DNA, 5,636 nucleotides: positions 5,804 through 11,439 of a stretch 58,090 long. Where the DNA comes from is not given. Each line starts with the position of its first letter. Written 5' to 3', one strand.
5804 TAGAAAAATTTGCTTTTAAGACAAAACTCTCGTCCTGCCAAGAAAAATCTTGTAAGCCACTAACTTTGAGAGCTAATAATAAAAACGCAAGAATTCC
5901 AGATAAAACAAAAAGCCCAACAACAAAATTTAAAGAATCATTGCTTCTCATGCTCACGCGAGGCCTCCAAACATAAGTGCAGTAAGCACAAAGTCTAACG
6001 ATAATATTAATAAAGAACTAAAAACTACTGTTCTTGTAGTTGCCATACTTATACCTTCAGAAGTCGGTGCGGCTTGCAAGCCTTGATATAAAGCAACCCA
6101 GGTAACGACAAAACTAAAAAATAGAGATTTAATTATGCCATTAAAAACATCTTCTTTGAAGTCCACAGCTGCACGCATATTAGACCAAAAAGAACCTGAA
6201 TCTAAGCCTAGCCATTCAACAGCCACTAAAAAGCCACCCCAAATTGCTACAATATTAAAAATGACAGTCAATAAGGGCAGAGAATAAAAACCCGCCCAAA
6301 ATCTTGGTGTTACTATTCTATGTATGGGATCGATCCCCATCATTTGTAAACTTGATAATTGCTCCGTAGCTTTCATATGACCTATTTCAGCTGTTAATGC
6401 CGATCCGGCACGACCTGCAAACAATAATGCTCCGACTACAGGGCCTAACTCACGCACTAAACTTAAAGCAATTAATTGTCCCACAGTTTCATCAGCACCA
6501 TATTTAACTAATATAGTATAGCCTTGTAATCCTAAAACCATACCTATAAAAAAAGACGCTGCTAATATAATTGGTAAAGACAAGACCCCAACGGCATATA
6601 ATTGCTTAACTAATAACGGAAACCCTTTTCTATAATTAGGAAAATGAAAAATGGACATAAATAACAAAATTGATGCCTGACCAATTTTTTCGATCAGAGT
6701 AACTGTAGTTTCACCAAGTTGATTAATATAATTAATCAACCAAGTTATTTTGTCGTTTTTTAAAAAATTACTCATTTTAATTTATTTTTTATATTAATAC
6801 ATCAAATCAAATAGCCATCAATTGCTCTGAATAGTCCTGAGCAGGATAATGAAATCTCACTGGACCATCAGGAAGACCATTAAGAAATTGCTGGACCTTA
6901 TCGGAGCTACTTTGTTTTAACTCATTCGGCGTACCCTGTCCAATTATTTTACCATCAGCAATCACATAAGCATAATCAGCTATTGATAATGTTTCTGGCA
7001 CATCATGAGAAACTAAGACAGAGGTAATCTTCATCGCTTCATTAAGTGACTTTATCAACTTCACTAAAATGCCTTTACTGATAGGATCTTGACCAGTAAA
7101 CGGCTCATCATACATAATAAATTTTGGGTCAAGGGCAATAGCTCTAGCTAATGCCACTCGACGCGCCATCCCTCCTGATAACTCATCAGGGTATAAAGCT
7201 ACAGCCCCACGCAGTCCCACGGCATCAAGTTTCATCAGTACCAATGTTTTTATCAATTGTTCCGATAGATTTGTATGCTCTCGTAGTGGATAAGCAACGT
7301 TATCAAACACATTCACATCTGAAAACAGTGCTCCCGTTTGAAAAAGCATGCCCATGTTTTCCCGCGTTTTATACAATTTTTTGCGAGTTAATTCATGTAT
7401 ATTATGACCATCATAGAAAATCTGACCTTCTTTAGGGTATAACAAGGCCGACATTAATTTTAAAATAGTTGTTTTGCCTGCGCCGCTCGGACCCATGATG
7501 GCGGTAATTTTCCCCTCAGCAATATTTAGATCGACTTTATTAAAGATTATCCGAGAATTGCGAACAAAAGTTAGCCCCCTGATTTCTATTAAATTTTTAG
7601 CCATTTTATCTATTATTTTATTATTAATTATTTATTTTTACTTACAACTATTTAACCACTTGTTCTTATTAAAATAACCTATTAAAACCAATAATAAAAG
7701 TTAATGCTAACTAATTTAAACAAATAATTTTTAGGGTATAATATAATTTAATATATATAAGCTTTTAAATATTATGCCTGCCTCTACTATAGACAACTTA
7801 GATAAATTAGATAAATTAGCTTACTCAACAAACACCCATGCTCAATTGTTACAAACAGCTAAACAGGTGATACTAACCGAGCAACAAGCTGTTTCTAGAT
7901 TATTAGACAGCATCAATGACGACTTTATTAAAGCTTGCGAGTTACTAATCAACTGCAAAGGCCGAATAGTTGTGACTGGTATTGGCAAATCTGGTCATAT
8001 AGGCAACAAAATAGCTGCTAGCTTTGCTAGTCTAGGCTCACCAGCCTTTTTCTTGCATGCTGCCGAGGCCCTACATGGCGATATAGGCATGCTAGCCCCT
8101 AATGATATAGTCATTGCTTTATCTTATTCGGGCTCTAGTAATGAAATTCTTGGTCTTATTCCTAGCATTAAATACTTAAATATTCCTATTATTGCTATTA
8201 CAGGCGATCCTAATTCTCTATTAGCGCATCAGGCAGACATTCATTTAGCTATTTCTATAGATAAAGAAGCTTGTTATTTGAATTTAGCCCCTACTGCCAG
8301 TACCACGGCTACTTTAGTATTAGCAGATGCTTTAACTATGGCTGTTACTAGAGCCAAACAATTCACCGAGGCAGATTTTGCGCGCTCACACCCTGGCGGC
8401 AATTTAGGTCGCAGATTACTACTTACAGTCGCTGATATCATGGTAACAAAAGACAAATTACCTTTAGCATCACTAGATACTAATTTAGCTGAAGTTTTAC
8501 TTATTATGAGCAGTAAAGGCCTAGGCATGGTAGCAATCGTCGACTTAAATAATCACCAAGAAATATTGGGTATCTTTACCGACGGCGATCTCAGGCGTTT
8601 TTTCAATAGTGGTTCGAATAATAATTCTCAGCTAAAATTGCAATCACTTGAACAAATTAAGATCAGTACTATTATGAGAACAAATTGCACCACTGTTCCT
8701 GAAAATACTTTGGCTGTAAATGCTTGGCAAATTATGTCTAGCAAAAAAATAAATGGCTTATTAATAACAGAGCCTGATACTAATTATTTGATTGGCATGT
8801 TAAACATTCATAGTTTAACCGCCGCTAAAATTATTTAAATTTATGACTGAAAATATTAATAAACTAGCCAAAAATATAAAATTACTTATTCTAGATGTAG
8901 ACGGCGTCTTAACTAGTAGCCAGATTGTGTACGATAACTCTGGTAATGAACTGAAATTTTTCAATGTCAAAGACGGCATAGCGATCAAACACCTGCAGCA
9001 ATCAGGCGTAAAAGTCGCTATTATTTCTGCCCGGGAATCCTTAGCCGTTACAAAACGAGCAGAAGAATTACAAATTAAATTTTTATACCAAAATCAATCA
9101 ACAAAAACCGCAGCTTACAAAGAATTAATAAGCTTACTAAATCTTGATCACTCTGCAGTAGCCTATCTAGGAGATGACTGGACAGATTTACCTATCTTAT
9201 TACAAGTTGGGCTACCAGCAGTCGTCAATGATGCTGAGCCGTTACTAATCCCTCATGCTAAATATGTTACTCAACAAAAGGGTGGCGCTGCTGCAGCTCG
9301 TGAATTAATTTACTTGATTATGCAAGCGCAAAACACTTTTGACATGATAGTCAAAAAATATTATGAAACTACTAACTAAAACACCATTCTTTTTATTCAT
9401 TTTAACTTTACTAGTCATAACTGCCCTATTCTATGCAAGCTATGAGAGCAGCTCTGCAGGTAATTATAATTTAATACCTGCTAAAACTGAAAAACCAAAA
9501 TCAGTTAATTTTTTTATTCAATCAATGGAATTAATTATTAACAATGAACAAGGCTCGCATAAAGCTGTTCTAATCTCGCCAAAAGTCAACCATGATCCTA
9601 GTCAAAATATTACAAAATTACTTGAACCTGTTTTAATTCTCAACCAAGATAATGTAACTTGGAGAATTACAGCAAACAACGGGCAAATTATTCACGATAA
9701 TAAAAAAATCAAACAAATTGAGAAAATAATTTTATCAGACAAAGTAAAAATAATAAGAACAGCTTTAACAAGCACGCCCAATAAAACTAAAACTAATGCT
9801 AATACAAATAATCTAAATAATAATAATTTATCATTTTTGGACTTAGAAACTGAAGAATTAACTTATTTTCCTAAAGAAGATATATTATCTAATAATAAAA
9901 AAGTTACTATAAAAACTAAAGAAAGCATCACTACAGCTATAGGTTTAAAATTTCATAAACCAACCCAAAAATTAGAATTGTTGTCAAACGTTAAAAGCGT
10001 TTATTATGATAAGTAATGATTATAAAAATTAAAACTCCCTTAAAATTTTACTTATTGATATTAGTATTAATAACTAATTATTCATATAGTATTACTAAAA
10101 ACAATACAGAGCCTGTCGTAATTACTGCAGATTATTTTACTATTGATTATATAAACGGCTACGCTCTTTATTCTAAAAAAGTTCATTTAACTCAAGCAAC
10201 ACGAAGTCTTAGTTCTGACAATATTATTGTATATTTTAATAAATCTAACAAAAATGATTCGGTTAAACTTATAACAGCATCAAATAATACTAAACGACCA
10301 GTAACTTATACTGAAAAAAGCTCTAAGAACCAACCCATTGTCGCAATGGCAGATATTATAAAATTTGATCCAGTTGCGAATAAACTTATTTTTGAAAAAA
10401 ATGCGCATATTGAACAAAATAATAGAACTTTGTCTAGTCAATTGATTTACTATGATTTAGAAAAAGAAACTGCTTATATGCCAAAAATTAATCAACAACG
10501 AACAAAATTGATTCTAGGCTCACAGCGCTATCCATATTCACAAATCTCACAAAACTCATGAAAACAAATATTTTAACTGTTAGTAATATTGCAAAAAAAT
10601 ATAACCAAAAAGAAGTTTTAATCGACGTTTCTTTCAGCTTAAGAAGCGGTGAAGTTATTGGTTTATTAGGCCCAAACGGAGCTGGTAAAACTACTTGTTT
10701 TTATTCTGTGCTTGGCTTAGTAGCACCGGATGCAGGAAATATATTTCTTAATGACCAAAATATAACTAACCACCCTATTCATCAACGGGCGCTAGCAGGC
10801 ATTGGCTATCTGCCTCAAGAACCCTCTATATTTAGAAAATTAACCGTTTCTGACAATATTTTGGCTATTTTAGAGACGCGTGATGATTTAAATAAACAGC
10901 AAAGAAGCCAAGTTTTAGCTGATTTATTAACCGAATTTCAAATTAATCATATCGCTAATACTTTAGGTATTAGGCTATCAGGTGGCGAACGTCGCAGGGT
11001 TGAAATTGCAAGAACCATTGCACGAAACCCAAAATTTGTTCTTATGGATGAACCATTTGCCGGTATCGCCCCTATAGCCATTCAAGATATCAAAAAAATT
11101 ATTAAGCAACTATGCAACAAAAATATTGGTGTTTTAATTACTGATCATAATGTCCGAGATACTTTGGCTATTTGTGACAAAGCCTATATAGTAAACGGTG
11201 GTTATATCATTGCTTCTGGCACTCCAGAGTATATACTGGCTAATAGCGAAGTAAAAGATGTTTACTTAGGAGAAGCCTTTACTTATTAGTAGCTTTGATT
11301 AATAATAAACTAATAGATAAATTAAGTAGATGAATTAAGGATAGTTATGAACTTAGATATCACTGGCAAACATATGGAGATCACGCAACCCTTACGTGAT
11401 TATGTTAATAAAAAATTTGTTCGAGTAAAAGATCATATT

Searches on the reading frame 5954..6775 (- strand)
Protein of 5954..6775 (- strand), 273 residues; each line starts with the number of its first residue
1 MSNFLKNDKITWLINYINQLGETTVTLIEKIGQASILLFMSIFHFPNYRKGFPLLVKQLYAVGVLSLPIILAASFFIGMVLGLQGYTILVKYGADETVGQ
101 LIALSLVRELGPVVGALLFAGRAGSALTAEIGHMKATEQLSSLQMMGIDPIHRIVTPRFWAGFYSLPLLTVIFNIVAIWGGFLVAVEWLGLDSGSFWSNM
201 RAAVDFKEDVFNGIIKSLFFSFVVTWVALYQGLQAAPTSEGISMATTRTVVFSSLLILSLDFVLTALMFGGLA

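Call 54: search_protein_families(library=pfam, proteins=[window:5954-6775:-], max_evalue=0.00001)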
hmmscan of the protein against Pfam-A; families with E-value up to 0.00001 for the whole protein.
window:5954-6775:- (273 aa): 1 family
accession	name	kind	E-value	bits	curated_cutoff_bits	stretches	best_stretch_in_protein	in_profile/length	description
PF02405.21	MlaE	-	1.4e-75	254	22.5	1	56-267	2-212/212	Permease MlaE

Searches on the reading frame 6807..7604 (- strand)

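Call 54: search_protein_families(library=pfam, proteins=[window:6807-7604:-], max_evalue=0.00001)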
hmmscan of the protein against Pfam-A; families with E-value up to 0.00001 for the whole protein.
window:6807-7604:- (265 aa): 2 families
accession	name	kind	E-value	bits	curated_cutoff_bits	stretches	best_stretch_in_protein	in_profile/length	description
PF00005.33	ABC_tran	-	1.1e-31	110.7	25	1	22-169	2-136/137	ABC transporter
PF13555.12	AAA_29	-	2e-06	27.9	27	1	21-61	12-51/61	P-loop containing region of AAA domain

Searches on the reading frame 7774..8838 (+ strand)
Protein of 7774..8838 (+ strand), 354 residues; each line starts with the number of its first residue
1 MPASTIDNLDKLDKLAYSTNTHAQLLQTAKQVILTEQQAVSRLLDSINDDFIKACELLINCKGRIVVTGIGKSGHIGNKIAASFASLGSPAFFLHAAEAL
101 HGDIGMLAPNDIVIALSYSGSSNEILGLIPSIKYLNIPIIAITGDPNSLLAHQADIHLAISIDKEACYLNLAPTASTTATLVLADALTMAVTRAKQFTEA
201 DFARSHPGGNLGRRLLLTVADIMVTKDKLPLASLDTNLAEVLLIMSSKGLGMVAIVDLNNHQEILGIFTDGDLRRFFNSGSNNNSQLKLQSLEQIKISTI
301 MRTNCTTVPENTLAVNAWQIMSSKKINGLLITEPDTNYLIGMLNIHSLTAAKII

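Call 54: search_protein_families(library=pfam, proteins=[window:7774-8838:+], max_evalue=0.00001)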
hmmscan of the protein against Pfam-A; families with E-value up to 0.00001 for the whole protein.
window:7774-8838:+ (354 aa): 2 families
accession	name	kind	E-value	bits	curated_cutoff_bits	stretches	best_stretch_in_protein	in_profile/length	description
PF01380.27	SIS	-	1.4e-29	103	25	1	59-189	2-130/131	SIS domain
PF00571.33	CBS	-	3.7e-15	56.4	24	1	219-277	1-55/57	CBS domain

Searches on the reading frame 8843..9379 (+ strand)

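Call 54: search_protein_families(library=pfam, proteins=[window:8843-9379:+], max_evalue=0.00001)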
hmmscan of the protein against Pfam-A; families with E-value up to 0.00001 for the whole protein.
window:8843-9379:+ (178 aa): 2 families
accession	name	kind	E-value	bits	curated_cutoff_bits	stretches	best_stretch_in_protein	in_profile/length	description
PF08282.18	Hydrolase_3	-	1.2e-11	45.3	20.9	1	82-146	182-246/255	haloacid dehalogenase-like hydrolase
PF00702.32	Hydrolase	-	2.8e-08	34.8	26.4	0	47-123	106-191/191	haloacid dehalogenase-like hydrolase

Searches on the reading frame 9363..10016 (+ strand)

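Call 54: search_protein_families(library=pfam, proteins=[window:9363-10016:+], max_evalue=0.00001)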
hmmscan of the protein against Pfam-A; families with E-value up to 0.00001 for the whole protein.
window:9363-10016:+ (217 aa): 1 family
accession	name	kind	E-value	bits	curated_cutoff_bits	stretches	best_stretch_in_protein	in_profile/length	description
PF06835.18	LptC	-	8.9e-28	97.5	21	1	15-214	3-174/175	Lipopolysaccharide-assembly, LptC-related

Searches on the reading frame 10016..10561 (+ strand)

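Call 55: search_protein_families(library=pfam, proteins=[window:10016-10561:+], max_evalue=0.00001)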
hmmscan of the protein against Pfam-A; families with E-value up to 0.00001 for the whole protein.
window:10016-10561:+ (181 aa): 1 family
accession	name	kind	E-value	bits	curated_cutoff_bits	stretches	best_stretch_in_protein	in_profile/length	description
PF03968.19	LptD_N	-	7.1e-14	52.4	20.4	1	36-151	2-112/113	LptA/(LptD N-terminal domain) LPS transport protein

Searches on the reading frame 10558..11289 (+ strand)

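Call 55: search_protein_families(library=pfam, proteins=[window:10558-11289:+], max_evalue=0.00001)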
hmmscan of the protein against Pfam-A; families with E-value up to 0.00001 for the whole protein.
window:10558-11289:+ (243 aa): 2 families
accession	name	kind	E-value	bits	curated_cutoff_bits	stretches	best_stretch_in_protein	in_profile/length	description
PF00005.33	ABC_tran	-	5.8e-34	118.1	25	1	23-168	3-137/137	ABC transporter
PF12399.14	BCA_ABC_TP_C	-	5.4e-06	26.3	25.5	0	217-241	2-26/27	Branched-chain amino acid ATP-binding cassette transporter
